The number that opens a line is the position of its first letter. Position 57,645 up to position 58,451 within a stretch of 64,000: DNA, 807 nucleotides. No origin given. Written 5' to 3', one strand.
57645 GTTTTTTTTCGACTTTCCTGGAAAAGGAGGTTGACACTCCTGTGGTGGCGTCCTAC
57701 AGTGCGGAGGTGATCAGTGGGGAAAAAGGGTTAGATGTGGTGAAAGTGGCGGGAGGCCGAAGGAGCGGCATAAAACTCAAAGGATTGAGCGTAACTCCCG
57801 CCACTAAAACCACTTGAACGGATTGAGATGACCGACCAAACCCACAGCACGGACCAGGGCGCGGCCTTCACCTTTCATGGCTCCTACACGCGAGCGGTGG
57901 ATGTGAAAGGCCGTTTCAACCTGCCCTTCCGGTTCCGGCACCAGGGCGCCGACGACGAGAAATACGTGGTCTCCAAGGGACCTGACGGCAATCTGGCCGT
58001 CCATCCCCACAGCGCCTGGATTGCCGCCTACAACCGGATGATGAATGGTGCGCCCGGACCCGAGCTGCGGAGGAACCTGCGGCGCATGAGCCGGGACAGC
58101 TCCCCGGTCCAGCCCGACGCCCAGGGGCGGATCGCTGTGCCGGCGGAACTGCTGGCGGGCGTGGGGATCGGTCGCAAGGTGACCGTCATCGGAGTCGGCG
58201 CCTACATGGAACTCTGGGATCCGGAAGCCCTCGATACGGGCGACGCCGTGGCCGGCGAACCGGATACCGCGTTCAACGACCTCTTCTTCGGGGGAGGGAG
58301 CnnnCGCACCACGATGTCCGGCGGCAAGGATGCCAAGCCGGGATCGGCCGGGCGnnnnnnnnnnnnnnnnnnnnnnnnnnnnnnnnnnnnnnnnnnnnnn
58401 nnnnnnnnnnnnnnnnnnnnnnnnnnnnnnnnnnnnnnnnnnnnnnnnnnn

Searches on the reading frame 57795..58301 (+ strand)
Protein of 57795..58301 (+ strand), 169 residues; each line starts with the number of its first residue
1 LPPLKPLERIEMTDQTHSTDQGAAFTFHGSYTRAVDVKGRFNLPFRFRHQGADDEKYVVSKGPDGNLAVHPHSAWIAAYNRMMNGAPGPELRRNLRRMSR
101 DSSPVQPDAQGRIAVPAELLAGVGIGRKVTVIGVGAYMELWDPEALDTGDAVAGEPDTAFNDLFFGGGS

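Call 59: search_protein_families(library=pfam, proteins=[window:57795-58301:+], max_evalue=0.001)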
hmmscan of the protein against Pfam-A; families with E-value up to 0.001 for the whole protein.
window:57795-58301:+ (169 aa): 1 family
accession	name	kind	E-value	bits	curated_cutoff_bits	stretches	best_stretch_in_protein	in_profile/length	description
PF02381.23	MraZ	-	3.7e-16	59.3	23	2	104-144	7-47/72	MraZ protein, putative antitoxin-like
